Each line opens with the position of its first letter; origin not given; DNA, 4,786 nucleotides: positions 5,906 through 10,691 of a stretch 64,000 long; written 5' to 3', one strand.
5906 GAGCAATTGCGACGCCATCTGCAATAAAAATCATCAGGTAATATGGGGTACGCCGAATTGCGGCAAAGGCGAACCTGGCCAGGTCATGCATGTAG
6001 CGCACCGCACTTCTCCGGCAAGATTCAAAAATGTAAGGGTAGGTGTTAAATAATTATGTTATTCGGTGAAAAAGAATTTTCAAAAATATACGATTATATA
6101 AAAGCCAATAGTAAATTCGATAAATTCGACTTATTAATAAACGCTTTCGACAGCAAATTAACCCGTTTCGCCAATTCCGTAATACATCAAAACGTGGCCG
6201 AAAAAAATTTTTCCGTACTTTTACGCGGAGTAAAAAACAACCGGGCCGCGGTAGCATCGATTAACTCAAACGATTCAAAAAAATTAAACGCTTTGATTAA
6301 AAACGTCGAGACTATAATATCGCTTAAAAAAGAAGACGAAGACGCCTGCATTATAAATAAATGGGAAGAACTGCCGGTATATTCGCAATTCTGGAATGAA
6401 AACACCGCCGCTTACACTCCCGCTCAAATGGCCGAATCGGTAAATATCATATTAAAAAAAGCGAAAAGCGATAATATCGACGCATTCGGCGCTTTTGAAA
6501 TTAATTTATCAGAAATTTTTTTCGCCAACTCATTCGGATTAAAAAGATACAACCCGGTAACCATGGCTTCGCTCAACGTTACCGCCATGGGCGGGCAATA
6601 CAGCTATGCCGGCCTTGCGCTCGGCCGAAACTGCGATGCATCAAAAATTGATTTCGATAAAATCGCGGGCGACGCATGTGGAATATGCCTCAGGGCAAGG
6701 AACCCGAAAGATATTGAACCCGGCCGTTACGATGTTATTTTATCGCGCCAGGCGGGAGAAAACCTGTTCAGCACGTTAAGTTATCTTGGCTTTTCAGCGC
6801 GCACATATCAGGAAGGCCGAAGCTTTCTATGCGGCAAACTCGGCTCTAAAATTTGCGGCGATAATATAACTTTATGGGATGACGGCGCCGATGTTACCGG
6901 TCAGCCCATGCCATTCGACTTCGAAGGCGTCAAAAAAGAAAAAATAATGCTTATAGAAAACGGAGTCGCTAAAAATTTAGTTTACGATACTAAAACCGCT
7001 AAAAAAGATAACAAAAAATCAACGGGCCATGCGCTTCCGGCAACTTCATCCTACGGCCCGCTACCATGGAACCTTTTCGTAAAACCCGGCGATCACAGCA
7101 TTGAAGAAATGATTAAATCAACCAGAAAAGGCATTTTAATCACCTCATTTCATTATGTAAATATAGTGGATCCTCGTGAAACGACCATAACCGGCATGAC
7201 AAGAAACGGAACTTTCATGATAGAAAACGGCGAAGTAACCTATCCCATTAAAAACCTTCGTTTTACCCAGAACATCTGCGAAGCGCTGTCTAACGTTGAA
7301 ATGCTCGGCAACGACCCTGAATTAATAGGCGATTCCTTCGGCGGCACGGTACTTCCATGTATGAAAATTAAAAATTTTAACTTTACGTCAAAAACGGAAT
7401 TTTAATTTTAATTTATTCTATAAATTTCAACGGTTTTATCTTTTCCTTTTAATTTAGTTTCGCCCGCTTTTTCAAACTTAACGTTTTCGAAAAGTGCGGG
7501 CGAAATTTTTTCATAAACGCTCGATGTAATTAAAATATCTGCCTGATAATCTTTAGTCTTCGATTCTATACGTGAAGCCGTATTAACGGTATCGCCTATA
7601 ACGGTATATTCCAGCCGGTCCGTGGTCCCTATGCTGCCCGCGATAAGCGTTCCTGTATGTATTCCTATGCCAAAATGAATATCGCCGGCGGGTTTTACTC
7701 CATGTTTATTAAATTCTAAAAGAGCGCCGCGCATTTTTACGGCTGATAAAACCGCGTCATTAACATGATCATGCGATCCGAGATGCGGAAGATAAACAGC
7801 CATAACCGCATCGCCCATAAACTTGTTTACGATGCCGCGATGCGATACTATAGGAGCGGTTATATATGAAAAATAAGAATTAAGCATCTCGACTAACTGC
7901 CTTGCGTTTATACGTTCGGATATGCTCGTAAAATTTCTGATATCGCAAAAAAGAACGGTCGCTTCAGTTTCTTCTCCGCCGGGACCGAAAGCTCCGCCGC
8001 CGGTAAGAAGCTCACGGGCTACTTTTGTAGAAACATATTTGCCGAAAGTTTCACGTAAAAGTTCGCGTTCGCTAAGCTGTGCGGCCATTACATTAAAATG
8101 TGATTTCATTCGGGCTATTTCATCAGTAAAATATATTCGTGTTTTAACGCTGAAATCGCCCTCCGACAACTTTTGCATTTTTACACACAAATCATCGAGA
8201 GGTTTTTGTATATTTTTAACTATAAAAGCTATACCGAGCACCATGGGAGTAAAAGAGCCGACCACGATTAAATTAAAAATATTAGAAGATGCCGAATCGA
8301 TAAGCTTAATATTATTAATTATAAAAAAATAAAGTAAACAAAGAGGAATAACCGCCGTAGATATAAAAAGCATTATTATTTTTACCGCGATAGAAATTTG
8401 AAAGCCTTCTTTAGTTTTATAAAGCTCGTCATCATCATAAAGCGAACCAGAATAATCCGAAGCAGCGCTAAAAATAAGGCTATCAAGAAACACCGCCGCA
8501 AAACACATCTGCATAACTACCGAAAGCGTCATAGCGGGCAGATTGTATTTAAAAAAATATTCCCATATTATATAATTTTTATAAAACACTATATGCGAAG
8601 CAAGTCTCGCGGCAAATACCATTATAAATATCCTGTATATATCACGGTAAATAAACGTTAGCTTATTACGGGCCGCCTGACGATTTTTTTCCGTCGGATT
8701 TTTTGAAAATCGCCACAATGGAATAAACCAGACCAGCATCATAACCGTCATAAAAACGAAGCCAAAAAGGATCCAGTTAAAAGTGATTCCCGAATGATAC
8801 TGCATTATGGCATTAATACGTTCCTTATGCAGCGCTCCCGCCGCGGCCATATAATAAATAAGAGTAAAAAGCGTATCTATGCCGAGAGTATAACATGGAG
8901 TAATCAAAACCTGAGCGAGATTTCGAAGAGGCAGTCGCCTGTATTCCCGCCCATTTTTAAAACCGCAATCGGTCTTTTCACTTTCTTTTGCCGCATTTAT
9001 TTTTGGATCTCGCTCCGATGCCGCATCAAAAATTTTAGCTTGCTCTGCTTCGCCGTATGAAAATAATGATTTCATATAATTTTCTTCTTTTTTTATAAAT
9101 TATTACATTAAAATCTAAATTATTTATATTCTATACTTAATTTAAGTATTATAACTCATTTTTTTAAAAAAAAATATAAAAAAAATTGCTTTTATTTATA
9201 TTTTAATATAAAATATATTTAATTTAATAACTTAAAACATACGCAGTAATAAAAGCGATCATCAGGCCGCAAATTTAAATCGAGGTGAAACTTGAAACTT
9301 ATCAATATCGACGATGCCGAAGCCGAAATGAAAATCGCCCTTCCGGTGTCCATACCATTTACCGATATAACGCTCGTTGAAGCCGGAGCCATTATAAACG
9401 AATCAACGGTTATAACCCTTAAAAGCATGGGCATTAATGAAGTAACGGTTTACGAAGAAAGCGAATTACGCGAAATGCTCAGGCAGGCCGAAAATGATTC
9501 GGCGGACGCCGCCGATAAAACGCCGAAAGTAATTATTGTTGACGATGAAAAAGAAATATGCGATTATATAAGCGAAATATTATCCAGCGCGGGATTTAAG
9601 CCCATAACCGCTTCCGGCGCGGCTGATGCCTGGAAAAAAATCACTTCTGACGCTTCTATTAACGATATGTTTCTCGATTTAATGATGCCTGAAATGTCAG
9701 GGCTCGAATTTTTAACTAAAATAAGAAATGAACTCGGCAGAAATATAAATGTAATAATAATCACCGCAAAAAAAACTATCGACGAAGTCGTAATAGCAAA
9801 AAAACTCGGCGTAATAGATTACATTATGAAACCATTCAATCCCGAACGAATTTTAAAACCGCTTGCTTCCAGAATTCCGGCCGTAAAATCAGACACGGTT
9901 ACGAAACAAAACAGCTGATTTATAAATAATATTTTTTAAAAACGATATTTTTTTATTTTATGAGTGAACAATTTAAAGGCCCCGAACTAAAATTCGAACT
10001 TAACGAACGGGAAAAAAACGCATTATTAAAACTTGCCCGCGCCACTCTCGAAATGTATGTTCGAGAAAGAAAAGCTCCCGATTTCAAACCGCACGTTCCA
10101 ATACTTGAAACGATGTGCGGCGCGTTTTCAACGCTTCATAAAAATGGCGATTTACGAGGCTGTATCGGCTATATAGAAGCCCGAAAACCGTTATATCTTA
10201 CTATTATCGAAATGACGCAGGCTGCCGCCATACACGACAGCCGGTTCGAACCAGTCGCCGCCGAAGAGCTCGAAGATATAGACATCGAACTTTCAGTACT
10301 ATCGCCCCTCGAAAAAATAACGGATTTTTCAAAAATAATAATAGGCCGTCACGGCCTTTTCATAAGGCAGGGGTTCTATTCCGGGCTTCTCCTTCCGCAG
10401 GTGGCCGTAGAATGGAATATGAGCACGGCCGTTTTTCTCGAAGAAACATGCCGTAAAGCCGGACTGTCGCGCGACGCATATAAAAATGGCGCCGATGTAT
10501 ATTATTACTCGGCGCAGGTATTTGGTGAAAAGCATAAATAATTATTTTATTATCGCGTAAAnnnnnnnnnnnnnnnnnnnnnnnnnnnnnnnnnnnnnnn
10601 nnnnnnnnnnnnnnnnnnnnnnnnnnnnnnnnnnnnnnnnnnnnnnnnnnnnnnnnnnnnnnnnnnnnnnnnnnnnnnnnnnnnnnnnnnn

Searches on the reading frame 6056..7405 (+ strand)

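Call 64: search_protein_families(library=pfam, proteins=[window:6056-7405:+], max_evalue=0.00001)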
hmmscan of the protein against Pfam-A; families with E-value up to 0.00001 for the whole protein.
window:6056-7405:+ (449 aa): 1 family
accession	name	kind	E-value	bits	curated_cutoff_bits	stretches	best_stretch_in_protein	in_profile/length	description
PF19289.4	PmbA_TldD_3rd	-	1.5e-58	198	22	1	222-444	1-219/220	PmbA/TldA metallopeptidase C-terminal domain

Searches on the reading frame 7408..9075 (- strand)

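Call 64: search_protein_families(library=pfam, proteins=[window:7408-9075:-], max_evalue=0.00001)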
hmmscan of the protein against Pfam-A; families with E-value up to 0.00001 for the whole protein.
window:7408-9075:- (555 aa): 2 families
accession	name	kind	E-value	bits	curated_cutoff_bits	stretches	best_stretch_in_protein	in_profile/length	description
PF00211.25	Guanylate_cyc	-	5.1e-27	95.1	21.9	1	370-552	7-179/183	Adenylate and Guanylate cyclase catalytic domain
PF00672.30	HAMP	-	2.6e-07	31.3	25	1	284-335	1-52/53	HAMP domain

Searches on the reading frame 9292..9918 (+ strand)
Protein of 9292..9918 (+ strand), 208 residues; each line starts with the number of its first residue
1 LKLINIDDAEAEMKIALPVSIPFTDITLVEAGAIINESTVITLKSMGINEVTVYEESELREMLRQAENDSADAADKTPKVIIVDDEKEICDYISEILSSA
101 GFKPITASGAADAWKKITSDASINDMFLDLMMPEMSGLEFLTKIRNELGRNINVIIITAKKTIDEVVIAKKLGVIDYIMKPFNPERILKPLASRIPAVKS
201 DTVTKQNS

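Call 64: search_protein_families(library=pfam, proteins=[window:9292-9918:+], max_evalue=0.00001)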
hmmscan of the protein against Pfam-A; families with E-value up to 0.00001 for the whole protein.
window:9292-9918:+ (208 aa): 1 family
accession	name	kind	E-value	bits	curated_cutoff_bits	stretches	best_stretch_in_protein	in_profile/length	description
PF00072.30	Response_reg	-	5.5e-24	84.9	30.2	1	80-189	1-108/111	Response regulator receiver domain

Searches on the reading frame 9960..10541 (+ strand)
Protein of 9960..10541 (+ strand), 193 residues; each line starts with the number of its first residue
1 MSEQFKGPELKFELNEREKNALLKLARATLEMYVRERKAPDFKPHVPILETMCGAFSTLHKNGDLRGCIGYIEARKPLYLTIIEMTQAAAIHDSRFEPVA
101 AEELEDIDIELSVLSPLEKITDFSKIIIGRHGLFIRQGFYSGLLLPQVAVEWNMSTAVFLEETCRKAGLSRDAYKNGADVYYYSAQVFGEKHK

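Call 64: search_protein_families(library=pfam, proteins=[window:9960-10541:+], max_evalue=0.00001)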
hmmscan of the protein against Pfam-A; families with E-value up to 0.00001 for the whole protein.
window:9960-10541:+ (193 aa): 1 family
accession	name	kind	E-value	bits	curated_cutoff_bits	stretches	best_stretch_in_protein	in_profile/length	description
PF01871.22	AMMECR1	-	1.1e-52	178.3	25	1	23-188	1-168/168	AMMECR1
